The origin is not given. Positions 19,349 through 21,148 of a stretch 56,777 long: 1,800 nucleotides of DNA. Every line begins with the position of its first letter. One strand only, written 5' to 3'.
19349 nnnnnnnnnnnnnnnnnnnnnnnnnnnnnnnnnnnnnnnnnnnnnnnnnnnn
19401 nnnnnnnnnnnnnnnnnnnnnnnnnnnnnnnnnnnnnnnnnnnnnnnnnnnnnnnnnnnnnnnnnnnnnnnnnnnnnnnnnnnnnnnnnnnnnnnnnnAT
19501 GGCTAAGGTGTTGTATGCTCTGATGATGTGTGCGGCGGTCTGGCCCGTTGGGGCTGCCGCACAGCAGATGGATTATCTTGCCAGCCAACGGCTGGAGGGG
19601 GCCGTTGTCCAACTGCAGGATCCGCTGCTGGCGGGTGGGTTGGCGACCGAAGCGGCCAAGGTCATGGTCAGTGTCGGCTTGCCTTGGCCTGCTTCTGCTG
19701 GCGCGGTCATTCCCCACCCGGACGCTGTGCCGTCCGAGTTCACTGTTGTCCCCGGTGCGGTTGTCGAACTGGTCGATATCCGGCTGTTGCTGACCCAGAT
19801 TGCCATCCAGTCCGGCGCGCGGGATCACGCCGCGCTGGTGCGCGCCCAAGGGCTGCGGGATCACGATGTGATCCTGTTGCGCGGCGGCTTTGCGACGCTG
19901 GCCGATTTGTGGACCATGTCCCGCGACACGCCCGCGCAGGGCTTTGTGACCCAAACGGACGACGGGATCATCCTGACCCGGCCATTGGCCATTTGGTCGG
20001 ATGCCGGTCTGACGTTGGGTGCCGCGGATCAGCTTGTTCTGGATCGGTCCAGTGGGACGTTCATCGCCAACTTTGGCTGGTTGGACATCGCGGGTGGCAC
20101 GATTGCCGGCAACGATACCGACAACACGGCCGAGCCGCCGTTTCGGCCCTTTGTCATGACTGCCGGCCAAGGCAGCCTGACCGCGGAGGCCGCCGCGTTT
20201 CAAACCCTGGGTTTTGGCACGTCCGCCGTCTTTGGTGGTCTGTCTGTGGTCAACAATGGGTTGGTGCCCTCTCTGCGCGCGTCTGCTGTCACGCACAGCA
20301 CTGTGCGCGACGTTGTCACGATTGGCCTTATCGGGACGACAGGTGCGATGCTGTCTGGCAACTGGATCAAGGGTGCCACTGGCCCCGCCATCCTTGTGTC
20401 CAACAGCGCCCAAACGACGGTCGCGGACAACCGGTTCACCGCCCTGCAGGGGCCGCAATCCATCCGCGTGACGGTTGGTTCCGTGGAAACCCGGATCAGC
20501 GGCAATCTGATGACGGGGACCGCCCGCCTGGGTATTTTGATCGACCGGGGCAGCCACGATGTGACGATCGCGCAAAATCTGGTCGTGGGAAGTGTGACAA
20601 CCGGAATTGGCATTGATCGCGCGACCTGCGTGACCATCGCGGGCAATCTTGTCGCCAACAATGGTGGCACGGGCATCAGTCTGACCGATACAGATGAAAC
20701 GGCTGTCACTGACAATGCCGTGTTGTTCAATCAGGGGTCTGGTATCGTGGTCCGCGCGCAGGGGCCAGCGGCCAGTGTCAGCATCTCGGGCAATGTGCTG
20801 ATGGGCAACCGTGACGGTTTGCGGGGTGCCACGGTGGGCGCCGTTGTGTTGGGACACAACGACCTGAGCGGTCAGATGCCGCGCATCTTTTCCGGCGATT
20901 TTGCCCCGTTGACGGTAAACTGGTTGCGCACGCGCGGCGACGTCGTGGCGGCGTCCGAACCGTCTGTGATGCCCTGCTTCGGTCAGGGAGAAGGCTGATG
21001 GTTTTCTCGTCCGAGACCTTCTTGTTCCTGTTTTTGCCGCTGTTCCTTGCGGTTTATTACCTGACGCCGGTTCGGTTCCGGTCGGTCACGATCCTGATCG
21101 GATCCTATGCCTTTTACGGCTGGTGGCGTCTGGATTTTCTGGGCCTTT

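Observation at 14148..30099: Alginate-type (O-acetylated polymannuronate) exopolysaccharide operon in an alphaproteobacterial-looking genome, rearranged and lacking the AlgK/AlgE export pair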

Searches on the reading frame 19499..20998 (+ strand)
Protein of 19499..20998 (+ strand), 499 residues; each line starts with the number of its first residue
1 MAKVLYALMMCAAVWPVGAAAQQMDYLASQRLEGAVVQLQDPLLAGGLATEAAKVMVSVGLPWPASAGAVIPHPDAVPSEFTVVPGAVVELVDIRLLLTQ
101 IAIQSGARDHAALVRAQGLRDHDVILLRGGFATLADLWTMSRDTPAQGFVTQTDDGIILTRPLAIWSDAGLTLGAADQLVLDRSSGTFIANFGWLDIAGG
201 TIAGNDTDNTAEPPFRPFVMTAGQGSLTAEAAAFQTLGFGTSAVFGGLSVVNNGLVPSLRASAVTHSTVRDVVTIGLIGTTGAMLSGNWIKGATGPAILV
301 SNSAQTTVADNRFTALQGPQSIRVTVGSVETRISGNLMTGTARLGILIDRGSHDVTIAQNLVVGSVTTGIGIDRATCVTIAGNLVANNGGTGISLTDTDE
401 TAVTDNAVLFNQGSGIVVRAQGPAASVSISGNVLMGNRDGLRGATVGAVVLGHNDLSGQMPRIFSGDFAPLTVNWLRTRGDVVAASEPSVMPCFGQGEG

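Call 3: search_protein_families(library=pfam, proteins=[window:19499-20998:+], max_evalue=0.01)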
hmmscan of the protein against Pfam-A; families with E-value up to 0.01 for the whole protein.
window:19499-20998:+ (499 aa): 2 families
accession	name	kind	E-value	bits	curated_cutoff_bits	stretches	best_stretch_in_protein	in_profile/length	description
PF05048.19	NosD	-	5.9e-16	59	23.6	1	277-439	21-174/212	Periplasmic copper-binding protein (NosD)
PF13229.12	Beta_helix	-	1.7e-15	57.4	25.9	2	368-445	70-139/158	Right handed beta helix region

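Call 4: search_protein_families(library=ncbifam, proteins=[window:19499-20998:+], max_evalue=0.01)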
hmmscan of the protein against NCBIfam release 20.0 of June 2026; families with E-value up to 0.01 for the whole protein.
window:19499-20998:+ (499 aa): 3 families
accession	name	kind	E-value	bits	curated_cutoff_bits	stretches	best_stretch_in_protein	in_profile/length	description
TIGR03804.1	para_beta_helix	repeat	5.7e-12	45.1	19.45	1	369-411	1-42/44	parallel beta-helix repeat protein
NF038177.1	epimerase_AlgG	equivalog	3.1e-09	36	700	2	333-437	310-413/519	mannuronan 5-epimerase AlgG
TIGR04247.1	NosD_copper_fam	subfamily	1.9e-07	30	300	1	352-440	201-288/377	nitrous oxide reductase family maturation protein NosD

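Call 14: search_solved_structures(query=window:19499-20998:+, max_evalue=0.1, show_alignments=2)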
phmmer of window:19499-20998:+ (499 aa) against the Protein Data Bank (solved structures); distinct sequences matched with E-value up to 0.1: 5.
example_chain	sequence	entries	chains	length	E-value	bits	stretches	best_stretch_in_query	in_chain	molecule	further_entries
4ozz_A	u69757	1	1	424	5e-06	28.6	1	114-253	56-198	Poly(beta-D-mannuronate) C5 epimerase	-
4ozy_A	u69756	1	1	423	7.1e-06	28.1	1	114-246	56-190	Poly(beta-D-mannuronate) C5 epimerase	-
4nk8_A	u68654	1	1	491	1.8e-05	26.8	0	114-246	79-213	Poly(beta-D-mannuronate) C5 epimerase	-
4nk6_A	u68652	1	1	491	1.8e-05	26.7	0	114-246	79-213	Poly(beta-D-mannuronate) C5 epimerase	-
7o0y_A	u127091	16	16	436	0.013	17.4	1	265-342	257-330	Probable ABC transporter binding protein NosD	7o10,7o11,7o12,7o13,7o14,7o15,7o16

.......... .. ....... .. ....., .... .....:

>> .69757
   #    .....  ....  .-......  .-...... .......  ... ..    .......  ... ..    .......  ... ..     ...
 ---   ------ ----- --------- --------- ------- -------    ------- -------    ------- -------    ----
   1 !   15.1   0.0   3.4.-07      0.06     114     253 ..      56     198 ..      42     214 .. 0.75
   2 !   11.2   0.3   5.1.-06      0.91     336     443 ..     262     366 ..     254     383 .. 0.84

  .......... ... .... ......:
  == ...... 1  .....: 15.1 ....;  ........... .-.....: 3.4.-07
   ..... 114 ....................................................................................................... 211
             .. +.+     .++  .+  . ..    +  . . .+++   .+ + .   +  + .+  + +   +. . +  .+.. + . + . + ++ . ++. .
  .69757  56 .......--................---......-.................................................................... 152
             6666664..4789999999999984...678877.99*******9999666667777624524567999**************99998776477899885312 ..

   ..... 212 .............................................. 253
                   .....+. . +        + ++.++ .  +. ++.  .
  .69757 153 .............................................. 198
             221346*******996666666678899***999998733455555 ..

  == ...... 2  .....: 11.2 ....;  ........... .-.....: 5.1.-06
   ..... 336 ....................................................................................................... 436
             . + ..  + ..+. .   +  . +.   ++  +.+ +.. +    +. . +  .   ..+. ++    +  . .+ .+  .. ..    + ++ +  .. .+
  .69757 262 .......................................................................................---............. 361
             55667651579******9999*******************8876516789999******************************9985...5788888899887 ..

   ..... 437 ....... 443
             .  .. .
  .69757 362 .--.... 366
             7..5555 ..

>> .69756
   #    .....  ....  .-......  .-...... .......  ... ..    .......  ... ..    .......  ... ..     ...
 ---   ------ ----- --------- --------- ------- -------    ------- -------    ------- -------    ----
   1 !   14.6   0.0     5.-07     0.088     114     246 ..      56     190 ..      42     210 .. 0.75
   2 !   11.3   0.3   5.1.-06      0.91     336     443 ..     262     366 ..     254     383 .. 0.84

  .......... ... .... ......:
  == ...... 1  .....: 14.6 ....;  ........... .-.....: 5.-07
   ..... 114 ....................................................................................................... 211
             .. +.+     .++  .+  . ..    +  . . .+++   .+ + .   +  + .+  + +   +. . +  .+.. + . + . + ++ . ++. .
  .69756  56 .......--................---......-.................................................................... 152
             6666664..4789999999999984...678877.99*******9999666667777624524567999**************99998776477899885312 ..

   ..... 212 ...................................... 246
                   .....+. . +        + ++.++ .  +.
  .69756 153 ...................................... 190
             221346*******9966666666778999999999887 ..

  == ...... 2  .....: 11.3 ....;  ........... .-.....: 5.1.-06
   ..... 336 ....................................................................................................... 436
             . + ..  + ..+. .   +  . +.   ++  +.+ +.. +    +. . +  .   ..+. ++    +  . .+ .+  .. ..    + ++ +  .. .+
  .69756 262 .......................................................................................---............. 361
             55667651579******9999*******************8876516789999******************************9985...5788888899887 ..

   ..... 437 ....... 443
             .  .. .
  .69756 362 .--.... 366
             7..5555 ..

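Call 25: find_homologous_proteins(query=window:19499-20998:+, max_evalue=0.001)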
Query window:19499-20998:+ (499 aa): 65 proteins with E <= 0.001 among 8000 candidates.
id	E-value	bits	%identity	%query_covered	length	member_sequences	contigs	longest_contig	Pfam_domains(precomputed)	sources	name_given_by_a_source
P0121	0.0e+0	1070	100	100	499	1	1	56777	PF13229.13,PF05048.20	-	-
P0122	2.0e-186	638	65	97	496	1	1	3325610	PF13229.13,PF05048.20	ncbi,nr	ncbi:NosD domain-containing protein [Paracoccaceae bacterium Fryx2]|nr:NosD domain-containing protei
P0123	5.5e-176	604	63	95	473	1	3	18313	PF13229.13,PF05048.20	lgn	-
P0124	1.2e-172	593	61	100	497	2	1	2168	PF13229.13,PF05048.20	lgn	-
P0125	1.0e-171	590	61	100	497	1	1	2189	PF13229.13,PF05048.20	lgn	-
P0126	5.0e-170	584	59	100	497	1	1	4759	PF13229.13,PF05048.20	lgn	-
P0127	9.7e-170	583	60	100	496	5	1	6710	PF13229.13,PF05048.20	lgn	-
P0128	5.0e-168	578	57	100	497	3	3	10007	PF13229.13,PF05048.20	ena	-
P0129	6.1e-167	574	58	100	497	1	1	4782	PF13229.13,PF05048.20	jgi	jgi:hypothetical protein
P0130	1.3e-166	573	58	100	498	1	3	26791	PF13229.13,PF05048.20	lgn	-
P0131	3.2e-164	565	58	97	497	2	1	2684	PF13229.13,PF05048.20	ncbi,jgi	-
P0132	6.9e-163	561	58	97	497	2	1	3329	PF13229.13,PF05048.20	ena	-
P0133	1.3e-162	560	56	100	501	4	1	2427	PF13229.13,PF05048.20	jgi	jgi:hypothetical protein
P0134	2.4e-162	559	58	95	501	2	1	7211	PF13229.13,PF05048.20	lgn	-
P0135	6.8e-162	557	56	100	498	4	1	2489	PF13229.13,PF05048.20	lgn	-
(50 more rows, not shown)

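Call 27: search_solved_structures(query=A1, max_evalue=0.01, show_alignments=1)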
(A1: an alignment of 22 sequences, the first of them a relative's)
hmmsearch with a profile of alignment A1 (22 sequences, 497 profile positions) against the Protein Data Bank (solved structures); distinct sequences matched with E-value up to 0.01: 9.
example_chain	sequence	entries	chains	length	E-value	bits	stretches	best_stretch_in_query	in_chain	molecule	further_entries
4nk8_A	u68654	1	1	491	1.2e-23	86.7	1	116-413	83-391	Poly(beta-D-mannuronate) C5 epimerase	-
4ozy_A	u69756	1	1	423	1.5e-23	86.3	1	116-413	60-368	Poly(beta-D-mannuronate) C5 epimerase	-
4ozz_A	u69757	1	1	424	1.8e-23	86.1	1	116-413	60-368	Poly(beta-D-mannuronate) C5 epimerase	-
4nk6_A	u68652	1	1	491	2.5e-23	85.7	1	116-413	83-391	Poly(beta-D-mannuronate) C5 epimerase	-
7o0y_A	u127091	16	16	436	3.2e-08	35.8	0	314-404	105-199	Probable ABC transporter binding protein NosD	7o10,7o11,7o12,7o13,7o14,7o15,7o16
8xfq_A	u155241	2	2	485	7.2e-05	24.8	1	306-411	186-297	mannuronan 5-epimerase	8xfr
8ja4_A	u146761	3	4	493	7.3e-05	24.7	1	306-411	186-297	mannuronan 5-epimerase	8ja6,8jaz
2pyg_A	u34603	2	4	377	0.00062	21.7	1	304-411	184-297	Poly(beta-D-mannuronate) C5 epimerase 4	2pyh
5lw3_A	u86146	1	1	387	0.0023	19.8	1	306-428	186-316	Poly(beta-D-mannuronate) C5 epimerase 6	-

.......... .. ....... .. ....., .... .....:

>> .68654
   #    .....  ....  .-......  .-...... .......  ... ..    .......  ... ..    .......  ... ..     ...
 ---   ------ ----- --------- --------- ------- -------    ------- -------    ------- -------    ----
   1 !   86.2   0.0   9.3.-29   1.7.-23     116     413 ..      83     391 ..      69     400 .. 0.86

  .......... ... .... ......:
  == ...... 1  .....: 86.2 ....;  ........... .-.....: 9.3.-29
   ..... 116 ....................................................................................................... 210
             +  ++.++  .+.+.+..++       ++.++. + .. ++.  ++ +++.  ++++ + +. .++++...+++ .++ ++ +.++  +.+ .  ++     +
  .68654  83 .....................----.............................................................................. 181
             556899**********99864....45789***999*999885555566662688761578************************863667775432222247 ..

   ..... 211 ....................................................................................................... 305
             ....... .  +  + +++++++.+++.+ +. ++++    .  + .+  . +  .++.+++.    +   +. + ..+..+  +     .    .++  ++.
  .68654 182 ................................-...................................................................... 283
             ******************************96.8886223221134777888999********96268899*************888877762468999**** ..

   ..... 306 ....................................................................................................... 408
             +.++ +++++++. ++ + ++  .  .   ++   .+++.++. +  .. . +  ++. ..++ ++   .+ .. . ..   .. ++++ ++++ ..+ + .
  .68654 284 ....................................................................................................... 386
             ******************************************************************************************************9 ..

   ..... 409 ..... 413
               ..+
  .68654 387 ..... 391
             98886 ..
